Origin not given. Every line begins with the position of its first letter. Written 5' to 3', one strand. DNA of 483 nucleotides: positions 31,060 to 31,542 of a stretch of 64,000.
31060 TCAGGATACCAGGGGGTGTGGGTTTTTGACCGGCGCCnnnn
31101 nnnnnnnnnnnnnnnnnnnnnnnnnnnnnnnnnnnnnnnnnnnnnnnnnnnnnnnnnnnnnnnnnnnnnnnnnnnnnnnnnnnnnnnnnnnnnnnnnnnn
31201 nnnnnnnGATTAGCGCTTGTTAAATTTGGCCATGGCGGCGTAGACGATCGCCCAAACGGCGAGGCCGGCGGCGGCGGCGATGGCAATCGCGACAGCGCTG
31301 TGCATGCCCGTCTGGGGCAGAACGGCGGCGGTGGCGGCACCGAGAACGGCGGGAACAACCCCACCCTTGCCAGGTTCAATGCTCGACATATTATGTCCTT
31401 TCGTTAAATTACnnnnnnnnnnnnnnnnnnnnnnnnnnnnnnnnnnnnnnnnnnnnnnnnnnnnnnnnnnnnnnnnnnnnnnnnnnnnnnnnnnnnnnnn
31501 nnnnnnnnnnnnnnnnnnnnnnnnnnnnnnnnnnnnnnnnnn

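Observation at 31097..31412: Mini-protein consisting almost entirely of an LPXTG sorting signal, followed by a 36-aa hydrophobic peptide, downstream of a GT2 synthase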

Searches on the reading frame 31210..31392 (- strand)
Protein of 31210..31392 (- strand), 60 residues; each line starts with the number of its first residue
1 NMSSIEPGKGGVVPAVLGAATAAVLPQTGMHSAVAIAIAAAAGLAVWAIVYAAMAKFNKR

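Call 3: search_protein_families(library=pfam, proteins=[window:31210-31392:-], max_evalue=0.01)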
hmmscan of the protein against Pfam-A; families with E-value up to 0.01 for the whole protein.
window:31210-31392:- (60 aa): 0 families

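Call 4: search_protein_families(library=ncbifam, proteins=[window:31210-31392:-], max_evalue=0.01)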
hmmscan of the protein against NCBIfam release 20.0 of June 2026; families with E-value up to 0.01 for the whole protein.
window:31210-31392:- (60 aa): 1 family
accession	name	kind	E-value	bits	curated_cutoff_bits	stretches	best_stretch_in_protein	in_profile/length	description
TIGR01167.1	LPXTG_anchor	domain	0.00095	19.7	15.9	1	24-50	1-27/34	LPXTG cell wall anchor domain-containing protein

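Call 7: find_homologous_proteins(query=window:31210-31392:-, max_evalue=10)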
Query window:31210-31392:- (60 aa): 9 proteins with E <= 10 among 32 candidates.
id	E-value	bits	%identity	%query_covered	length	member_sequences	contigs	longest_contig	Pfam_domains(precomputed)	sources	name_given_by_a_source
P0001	9.4e-27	109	100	98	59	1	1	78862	-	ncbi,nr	ncbi:MAG: hypothetical protein JWN01_447 [Patescibacteria group bacterium]|nr:hypothetical protein [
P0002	4.0e-19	85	82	98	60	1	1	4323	-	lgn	-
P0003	4.0e-19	85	78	98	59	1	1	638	-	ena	-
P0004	1.2e-10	59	71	80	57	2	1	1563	-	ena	-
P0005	2.5e-10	58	76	80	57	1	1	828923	-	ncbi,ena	-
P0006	4.3e-10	57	69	80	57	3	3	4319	-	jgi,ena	-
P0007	6.4e-10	56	63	88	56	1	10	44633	-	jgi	jgi:hypothetical protein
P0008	1.3e-7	49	60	97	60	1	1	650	-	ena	-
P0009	1.4e-7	49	60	88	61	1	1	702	-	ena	-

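Call 9: find_encoding_contigs(protein=P0001, flank=10000, max_places=3)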
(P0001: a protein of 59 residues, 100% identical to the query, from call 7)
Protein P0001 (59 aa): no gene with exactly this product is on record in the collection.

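Call 10: find_encoding_contigs(protein=P0005, flank=10000, max_places=3)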
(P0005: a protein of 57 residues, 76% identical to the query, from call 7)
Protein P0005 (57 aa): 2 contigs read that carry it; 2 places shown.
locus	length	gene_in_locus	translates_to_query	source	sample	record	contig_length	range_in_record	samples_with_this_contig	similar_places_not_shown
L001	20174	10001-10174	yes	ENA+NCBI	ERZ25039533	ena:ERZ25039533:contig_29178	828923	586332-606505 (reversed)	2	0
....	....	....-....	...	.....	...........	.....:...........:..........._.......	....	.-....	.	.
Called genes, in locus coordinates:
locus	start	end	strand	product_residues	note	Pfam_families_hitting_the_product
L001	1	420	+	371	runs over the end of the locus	PF00294:PfkB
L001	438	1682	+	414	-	-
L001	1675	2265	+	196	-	PF18306:LDcluster4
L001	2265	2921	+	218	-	-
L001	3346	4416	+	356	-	-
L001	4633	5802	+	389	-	-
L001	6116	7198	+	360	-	-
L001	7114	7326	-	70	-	-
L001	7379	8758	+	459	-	PF01522:Polysacc_deac_1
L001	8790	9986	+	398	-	PF00535:Glycos_transf_2, PF13641:Glyco_tranf_2_3, PF13632:Glyco_trans_2_3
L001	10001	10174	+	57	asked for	-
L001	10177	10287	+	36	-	-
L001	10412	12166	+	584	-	-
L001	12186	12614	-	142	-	PF08447:PAS_3 (weak)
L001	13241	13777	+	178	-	-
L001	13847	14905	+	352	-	PF00188:CAP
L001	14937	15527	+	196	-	PF03703:bPH_2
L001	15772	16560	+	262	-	PF00535:Glycos_transf_2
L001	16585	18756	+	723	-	PF04138:GtrA_DPMS_TM, PF13641:Glyco_tranf_2_3, PF13632:Glyco_trans_2_3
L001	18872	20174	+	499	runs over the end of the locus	PF02366:PMT, PF13231:PMT_2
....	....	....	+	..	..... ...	-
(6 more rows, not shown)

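Call 11: find_encoding_contigs(protein=P0007, flank=10000, max_places=4)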
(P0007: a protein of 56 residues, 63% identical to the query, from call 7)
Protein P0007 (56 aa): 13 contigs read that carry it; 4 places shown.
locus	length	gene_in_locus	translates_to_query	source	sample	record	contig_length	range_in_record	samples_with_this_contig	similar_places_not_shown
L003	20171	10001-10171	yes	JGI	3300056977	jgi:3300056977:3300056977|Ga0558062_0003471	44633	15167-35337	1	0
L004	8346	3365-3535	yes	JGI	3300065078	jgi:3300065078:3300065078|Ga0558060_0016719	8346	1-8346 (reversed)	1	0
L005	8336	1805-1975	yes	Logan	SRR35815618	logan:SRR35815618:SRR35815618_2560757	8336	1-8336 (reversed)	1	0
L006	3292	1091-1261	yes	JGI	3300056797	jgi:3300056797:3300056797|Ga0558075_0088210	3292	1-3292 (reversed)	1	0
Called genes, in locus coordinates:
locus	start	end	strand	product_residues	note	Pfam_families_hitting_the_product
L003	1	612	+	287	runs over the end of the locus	PF00456:Transketolase_N, PF13292:DXP_synthase_N, PF00676:E1_dh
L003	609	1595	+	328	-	PF02779:Transket_pyr, PF22613:Transketolase_C_1 (weak), PF02780:Transketolase_C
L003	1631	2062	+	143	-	-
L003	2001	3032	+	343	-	PF01116:F_bP_aldolase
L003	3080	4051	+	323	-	PF00294:PfkB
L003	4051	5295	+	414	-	-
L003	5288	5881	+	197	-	PF18306:LDcluster4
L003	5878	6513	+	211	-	PF14343:PrcB_C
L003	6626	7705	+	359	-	-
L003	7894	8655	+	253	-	-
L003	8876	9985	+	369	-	PF00535:Glycos_transf_2, PF13641:Glyco_tranf_2_3, PF13632:Glyco_trans_2_3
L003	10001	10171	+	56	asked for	-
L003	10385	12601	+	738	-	PF02018:CBM_4_9 (weak), PF01522:Polysacc_deac_1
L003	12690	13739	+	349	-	PF00188:CAP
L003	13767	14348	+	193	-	-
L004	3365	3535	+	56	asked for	-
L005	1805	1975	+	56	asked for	-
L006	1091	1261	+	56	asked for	-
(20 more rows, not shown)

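Call 14: find_encoding_contigs(protein=P0002, flank=10000, max_places=3)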
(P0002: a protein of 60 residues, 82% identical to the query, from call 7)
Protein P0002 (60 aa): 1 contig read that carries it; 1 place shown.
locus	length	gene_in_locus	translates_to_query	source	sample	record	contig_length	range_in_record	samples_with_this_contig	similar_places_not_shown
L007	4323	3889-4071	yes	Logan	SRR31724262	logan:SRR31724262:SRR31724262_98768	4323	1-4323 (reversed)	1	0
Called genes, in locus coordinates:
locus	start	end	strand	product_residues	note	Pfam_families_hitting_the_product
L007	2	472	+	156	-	?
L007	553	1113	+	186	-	-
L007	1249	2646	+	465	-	PF01522:Polysacc_deac_1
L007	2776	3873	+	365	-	PF13641:Glyco_tranf_2_3, PF00535:Glycos_transf_2, PF13632:Glyco_trans_2_3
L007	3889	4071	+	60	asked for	-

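Call 15: find_encoding_contigs(protein=P0006, flank=10000, max_places=3)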
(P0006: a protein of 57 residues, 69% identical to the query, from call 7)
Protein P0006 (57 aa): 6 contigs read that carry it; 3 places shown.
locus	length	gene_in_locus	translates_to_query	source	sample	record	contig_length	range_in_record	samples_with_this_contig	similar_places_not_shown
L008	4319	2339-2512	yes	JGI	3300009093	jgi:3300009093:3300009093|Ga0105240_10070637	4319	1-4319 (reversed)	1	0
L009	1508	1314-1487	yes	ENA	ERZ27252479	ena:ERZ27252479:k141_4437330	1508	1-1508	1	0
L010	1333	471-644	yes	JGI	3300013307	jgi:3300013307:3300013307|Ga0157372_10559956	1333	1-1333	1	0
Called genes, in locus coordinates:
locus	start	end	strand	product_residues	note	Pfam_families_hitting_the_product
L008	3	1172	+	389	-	?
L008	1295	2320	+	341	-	PF00535:Glycos_transf_2, PF13641:Glyco_tranf_2_3, PF13632:Glyco_trans_2_3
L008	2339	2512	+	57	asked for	-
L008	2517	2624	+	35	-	-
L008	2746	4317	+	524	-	?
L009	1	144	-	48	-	?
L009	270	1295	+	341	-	PF00535:Glycos_transf_2, PF13641:Glyco_tranf_2_3, PF13632:Glyco_trans_2_3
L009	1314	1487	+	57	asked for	-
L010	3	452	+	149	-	?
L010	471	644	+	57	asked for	-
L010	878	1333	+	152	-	?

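Call 27: search_protein_families(library=pfam, proteins=[L001:13241-13777:+, L001:3346-4416:+, L001:4633-5802:+, L001:6116-7198:+], max_evalue=0.01)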
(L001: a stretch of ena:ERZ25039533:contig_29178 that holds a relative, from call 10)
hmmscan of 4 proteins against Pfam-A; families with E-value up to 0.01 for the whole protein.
L001:13241-13777:+ (178 aa): 1 family
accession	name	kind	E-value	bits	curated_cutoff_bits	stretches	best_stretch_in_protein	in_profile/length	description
PF00746.26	Gram_pos_anchor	-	0.0053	17.1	20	1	138-177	4-40/43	LPXTG cell wall anchor motif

L001:3346-4416:+ (356 aa): 0 families

L001:4633-5802:+ (389 aa): 0 families

L001:6116-7198:+ (360 aa): 0 families

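Call 39: find_homologous_proteins(query=A3, max_evalue=1)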
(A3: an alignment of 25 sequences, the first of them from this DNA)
Query A3 (25 sequences) (59 aa, profile of the alignment): 314 proteins with E <= 1 among 8000 candidates; the best 120 are listed.
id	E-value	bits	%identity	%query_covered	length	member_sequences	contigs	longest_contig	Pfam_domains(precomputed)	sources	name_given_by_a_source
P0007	5.3e-17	79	63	90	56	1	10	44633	-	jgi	jgi:hypothetical protein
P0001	1.9e-16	77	100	100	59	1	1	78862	-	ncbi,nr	ncbi:MAG: hypothetical protein JWN01_447 [Patescibacteria group bacterium]|nr:hypothetical protein [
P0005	4.7e-16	76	76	81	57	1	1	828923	-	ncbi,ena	-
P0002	1.1e-15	75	82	100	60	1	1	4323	-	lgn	-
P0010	5.1e-14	70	70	100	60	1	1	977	-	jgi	jgi:hypothetical protein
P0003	6.8e-14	69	78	100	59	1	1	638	-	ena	-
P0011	8.3e-13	66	-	-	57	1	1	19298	-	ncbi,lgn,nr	ncbi:MAG TPA: LPXTG cell wall anchor domain-containing protein [Candidatus Saccharimonadales bacteri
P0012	1.1e-12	65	80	83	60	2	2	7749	-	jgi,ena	jgi:LPXTG-motif cell wall-anchored protein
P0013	1.2e-12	65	43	24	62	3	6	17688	PF00746.27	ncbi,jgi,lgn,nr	ncbi:MAG: hypothetical protein JWO55_644 [Candidatus Saccharibacteria bacterium]|jgi:LPXTG-motif cel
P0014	1.3e-12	65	47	54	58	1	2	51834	PF00746.27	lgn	-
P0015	1.7e-12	65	34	83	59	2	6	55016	-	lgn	-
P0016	1.7e-12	65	-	-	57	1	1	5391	-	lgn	-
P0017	2.0e-12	65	39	69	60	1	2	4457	-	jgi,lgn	jgi:hypothetical protein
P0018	2.3e-12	64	78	83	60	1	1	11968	-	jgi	jgi:LPXTG-motif cell wall-anchored protein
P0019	3.8e-12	64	-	-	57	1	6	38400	-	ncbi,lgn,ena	-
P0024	3.0e-11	61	39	76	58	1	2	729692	-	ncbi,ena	-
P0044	2.4e-10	58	-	-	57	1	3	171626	-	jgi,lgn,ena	-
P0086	2.9e-9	54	39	64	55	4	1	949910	-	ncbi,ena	-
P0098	8.2e-9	53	48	37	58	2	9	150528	-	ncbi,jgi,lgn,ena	ncbi:MAG: LPXTG cell wall anchor domain-containing protein [Candidatus Saccharimonadales bacterium]|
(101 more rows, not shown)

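Call 41: find_encoding_contigs(protein=P0024, flank=10000, max_places=1)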
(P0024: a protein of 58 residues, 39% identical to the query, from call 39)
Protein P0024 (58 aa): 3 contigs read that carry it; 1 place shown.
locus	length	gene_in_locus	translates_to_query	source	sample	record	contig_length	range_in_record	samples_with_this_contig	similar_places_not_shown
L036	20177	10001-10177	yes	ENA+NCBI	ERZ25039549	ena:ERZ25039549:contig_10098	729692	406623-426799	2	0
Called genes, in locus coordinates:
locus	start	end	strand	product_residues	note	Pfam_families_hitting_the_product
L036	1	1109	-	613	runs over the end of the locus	PF00122:E1-E2_ATPase, PF00702:Hydrolase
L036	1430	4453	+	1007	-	PF24514:SpaA_4, PF20674:SpaA_3 (faint), PF19403:SpaA_2, PF24514:SpaA_4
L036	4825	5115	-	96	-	-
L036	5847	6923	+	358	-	-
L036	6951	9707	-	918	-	PF02018:CBM_4_9, PF01522:Polysacc_deac_1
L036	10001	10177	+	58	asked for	-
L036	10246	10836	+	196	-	PF04203:Sortase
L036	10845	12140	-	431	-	PF00535:Glycos_transf_2, PF13641:Glyco_tranf_2_3, PF13632:Glyco_trans_2_3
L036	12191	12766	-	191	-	PF06414:Zeta_toxin, PF13671:AAA_33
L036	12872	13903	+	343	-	PF00953:Glycos_transf_4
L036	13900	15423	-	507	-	PF01381:HTH_3, PF13560:HTH_31, PF00275:EPSP_synthase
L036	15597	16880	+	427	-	PF00464:SHMT, PF00155:Aminotran_1_2 (weak)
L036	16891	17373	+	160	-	PF00293:NUDIX, PF14815:NUDIX_4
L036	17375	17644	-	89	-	-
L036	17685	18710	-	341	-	PF01565:FAD_binding_4, PF02873:MurB_C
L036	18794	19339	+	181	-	PF13560:HTH_31 (weak)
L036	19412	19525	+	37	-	-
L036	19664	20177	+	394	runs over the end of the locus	PF00970:FAD_binding_6 (weak), PF00175:NAD_binding_1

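Call 42: find_encoding_contigs(protein=P0086, flank=10000, max_places=1)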
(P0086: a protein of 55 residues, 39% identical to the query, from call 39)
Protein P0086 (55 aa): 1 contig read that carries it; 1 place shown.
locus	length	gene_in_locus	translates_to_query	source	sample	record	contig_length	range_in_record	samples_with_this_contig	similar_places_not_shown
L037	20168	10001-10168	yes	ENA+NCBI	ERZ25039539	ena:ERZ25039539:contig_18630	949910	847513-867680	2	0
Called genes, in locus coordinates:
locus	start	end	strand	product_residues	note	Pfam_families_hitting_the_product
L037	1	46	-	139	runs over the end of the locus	-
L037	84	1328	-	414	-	PF03979:Sigma70_r1_1 (weak), PF00140:Sigma70_r1_2, PF04542:Sigma70_r2, PF04539:Sigma70_r3, PF04545:Sigma70_r4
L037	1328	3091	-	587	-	PF01807:Zn_ribbon_DnaG, PF08275:DNAG_N, PF01751:Toprim, PF13155:Toprim_2, PF13662:Toprim_4, PF10410:DnaB_bind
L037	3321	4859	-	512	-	PF07690:MFS_1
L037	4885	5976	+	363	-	-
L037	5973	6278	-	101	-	PF04237:YjbR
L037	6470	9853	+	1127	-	PF19077:Big_13 (faint), PF13750:Big_3_3 (faint), PF25788:Ig_Rha78A_N (faint), PF22352:K319L-like_PKD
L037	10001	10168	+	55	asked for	-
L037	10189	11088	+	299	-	PF01522:Polysacc_deac_1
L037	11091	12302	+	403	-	PF13641:Glyco_tranf_2_3, PF00535:Glycos_transf_2, PF13632:Glyco_trans_2_3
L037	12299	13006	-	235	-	PF04203:Sortase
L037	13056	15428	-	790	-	PF06832:BiPBP_C (faint), PF17957:Big_7, PF01522:Polysacc_deac_1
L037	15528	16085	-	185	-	PF00929:RNase_T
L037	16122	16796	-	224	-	PF25084:LbH_EIF2B (weak), PF25087:GMPPB_C (weak), PF00132:Hexapep (weak), PF25084:LbH_EIF2B (weak)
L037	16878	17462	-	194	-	PF02525:Flavodoxin_2, PF03358:FMN_red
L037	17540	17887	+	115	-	PF01638:HxlR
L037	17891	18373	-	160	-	-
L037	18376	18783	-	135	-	PF01641:SelR, PF08271:Zn_Ribbon_TF (faint), PF24046:At4g08330 (faint)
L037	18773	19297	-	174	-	PF01741:MscL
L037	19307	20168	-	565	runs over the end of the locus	PF03485:Arg_tRNA_synt_N, PF00750:tRNA-synt_1d, PF05746:DALR_1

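Call 43: find_encoding_contigs(protein=P0044, flank=10000, max_places=1)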
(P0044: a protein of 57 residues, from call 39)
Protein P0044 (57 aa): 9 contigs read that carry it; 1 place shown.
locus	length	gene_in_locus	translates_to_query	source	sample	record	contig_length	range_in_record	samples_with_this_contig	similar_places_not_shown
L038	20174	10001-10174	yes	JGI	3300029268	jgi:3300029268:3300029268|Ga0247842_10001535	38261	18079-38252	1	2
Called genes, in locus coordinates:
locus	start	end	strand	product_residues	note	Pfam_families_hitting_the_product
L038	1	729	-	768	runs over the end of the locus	PF00122:E1-E2_ATPase, PF00702:Hydrolase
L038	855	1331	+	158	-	PF01272:GreA_GreB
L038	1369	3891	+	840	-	PF00690:Cation_ATPase_N, PF00122:E1-E2_ATPase, PF00702:Hydrolase, PF13246:Cation_ATPase, PF00689:Cation_ATPase_C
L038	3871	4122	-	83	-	-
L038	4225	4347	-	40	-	-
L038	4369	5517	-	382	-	PF01180:DHO_dh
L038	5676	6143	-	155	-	-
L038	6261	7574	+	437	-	-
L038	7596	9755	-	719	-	PF02018:CBM_4_9 (faint), PF01522:Polysacc_deac_1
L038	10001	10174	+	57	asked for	-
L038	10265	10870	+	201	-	PF04203:Sortase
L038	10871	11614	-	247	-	PF13632:Glyco_trans_2_3, PF13641:Glyco_tranf_2_3 (weak)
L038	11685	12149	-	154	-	PF00535:Glycos_transf_2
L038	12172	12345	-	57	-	-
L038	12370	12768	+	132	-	PF18451:CdiA_C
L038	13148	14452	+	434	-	PF05958:tRNA_U5-meth_tr, PF03602:Cons_hypoth95 (weak)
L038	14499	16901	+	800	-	PF07963:N_methyl (weak), PF00041:fn3 (weak), PF25788:Ig_Rha78A_N (faint), PF00041:fn3 (weak), PF18998:Flg_new_2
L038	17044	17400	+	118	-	-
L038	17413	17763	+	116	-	-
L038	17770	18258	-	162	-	-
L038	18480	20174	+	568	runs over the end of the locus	?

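Call 44: find_encoding_contigs(protein=P0098, flank=10000, max_places=1)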
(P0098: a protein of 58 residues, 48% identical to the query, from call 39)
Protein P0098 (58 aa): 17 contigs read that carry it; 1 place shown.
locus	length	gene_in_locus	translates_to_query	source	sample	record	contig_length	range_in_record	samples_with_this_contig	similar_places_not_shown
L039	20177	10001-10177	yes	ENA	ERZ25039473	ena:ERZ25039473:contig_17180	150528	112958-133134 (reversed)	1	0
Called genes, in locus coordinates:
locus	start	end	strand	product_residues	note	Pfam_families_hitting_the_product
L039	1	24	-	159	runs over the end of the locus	PF01569:PAP2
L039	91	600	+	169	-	-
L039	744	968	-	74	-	-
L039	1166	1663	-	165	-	PF13673:Acetyltransf_10 (weak), PF00583:Acetyltransf_1, PF13508:Acetyltransf_7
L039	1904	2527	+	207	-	-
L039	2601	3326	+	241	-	PF02463:SMC_N (weak), PF00005:ABC_tran, PF13304:AAA_21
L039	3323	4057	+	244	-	PF01061:ABC2_membrane, PF12698:ABC2_membrane_3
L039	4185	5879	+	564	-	PF03816:LytR_cpsA_psr, PF13399:LytR_C (weak)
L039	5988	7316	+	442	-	-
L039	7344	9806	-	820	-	PF17957:Big_7, PF01522:Polysacc_deac_1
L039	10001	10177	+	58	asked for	-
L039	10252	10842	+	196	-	PF04203:Sortase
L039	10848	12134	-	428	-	PF00535:Glycos_transf_2, PF13641:Glyco_tranf_2_3, PF13632:Glyco_trans_2_3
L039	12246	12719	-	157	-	PF18914:DUF5666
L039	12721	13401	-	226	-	PF00005:ABC_tran, PF02463:SMC_N (faint), PF13304:AAA_21 (faint)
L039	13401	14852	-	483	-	PF02687:FtsX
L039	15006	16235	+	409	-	PF03816:LytR_cpsA_psr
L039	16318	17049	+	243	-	PF20772:TACO1_YebC_N, PF01709:Transcrip_reg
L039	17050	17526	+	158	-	PF02075:RuvC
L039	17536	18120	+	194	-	PF01330:RuvA_N, PF14520:HHH_5, PF07499:RuvA_C (weak)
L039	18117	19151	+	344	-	PF01078:Mg_chelatase (faint), PF05496:RuvB_N, PF13191:AAA_16 (faint), PF00004:AAA, PF07728:AAA_5, PF13173:AAA_14 (faint), PF17864:AAA_lid_4, PF05491:WHD_RuvB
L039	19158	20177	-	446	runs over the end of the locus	PF00437:T2SSE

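Call 45: search_protein_representatives(alignment_id=A1)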
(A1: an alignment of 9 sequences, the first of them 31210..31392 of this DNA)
Query: 9 sequences, 59 profile positions. Proteins with E-value up to 0.001 (for the whole library): 81; up to 1e-10: 9; up to 1e-30: 0. The best 81 are listed.
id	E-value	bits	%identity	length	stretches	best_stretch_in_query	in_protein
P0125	8.2e-21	89.9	-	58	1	1-58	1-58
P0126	3.0e-15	72.1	-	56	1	1-59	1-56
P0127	3.6e-14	68.7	-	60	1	10-59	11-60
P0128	1.8e-13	66.4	-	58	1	8-58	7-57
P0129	4.0e-13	65.3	-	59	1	1-58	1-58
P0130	4.6e-13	65.1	-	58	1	8-59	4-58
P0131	4.0e-12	62.1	-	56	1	9-56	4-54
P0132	6.6e-11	58.2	-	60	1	4-59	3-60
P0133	8.4e-11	57.9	-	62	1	1-59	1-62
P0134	4.7e-10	55.5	-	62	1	8-59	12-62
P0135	1.3e-09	54.1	-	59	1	1-59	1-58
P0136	3.9e-09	52.6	-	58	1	5-55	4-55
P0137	3.9e-09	52.5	-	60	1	1-57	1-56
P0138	4.6e-09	52.3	-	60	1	1-57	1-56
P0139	5.3e-09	52.1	-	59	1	1-59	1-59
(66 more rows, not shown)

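Call 61: search_protein_families(library=ncbifam, alignment_id=A3, max_evalue=0.01)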
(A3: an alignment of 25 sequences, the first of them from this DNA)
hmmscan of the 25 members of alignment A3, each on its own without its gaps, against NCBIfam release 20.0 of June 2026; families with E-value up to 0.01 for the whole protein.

A. member 1, seq(59 aa): 1 family
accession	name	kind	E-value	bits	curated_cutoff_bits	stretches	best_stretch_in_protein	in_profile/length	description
TIGR01167.1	LPXTG_anchor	domain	0.001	19.6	15.9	1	23-49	1-27/34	LPXTG cell wall anchor domain-containing protein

B. families by the number of members that match (of 25 scanned): 4 families
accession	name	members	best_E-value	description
TIGR01167.1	LPXTG_anchor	16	3.5e-05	LPXTG cell wall anchor domain-containing protein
NF033846.1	Rumino_NPXTG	1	0.0039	NPXTG-anchored protein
NF041554.1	SA1362_fam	1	0.0052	SA1362 family protein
NF033073.1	LPXTG_double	1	0.0088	doubled motif LPXTG anchor domain-containing protein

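Call 62: search_protein_families(library=ncbifam, proteins=[L036:10246-10836:+, L038:10265-10870:+, L039:10252-10842:+, L037:12299-13006:-, L001:13241-13777:+], max_evalue=0.001)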
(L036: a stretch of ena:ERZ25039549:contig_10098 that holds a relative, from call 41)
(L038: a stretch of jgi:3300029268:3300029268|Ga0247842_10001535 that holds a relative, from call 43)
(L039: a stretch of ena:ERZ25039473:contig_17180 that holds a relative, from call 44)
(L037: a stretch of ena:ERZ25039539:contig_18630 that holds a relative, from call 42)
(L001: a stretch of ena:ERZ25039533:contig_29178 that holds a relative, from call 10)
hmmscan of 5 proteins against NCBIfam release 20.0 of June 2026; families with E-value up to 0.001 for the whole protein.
L036:10246-10836:+ (196 aa): 4 families
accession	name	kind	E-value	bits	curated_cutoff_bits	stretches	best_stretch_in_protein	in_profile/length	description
NF058671.1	sortase_SrtD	exception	2.1e-07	30.8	140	1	62-173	66-168/187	class D sortase, LPxTATN-specific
NF033746.1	class_D_sortase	subfamily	2.2e-07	30.7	165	1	62-173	12-114/135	class D sortase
NF033748.1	class_F_sortase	subfamily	9.1e-07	28.6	166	1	58-184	9-144/155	class F sortase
TIGR01076.1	sortase_fam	subfamily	3.1e-05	23.8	39.35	1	62-181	2-119/136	sortase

L038:10265-10870:+ (201 aa): 6 families
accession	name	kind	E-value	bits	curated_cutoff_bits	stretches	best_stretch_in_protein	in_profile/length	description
TIGR01076.1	sortase_fam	subfamily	2.7e-07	30.4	39.35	1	68-188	2-121/136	sortase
NF058671.1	sortase_SrtD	exception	3.7e-05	23.5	140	1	68-179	66-168/187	class D sortase, LPxTATN-specific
NF033747.1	class_E_sortase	subfamily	6.1e-05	22.9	160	1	69-190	74-200/211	class E sortase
NF033746.1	class_D_sortase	subfamily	6.4e-05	22.8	165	1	69-179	13-114/135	class D sortase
NF033745.1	class_C_sortase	subfamily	0.00024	20.9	160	0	94-186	116-211/220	class C sortase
NF033748.1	class_F_sortase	subfamily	0.00024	20.8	166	1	65-188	10-142/155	class F sortase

L039:10252-10842:+ (196 aa): 5 families
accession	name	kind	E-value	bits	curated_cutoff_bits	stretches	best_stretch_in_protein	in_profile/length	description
NF058671.1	sortase_SrtD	exception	2.3e-08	33.9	140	1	57-174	59-168/187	class D sortase, LPxTATN-specific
NF033746.1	class_D_sortase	subfamily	1.6e-07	31.2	165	1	64-175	13-115/135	class D sortase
TIGR01076.1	sortase_fam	subfamily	6.5e-07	29.2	39.35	1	64-184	3-122/136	sortase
NF033748.1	class_F_sortase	subfamily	4.2e-05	23.2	166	1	56-185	6-144/155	class F sortase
TIGR03784.1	marine_sortase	equivalog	0.00019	21.1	158.25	1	97-174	80-156/174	class GN sortase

L037:12299-13006:- (235 aa): 7 families
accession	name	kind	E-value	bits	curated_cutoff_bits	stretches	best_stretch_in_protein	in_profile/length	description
NF033747.1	class_E_sortase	subfamily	6.6e-19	68.6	160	1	58-212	53-206/211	class E sortase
NF033745.1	class_C_sortase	subfamily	4.7e-17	62.4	160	1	69-210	87-219/220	class C sortase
NF058671.1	sortase_SrtD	exception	1.6e-16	60.5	140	1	63-210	52-186/187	class D sortase, LPxTATN-specific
TIGR01076.1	sortase_fam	subfamily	2.5e-15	56.5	39.35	1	78-214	3-130/136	sortase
NF033746.1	class_D_sortase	subfamily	3.5e-15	56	165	1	75-212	10-134/135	class D sortase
NF033748.1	class_F_sortase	subfamily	3.7e-09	36.4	166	1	69-196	5-134/155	class F sortase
TIGR03784.1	marine_sortase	equivalog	1.5e-07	31.2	158.25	1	110-204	80-169/174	class GN sortase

L001:13241-13777:+ (178 aa): 1 family
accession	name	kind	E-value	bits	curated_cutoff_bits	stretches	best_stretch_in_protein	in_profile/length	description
TIGR04526.1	predic_Ig_block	subfamily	0.00017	20.7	150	1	5-117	4-121/693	putative immunoglobulin-blocking virulence protein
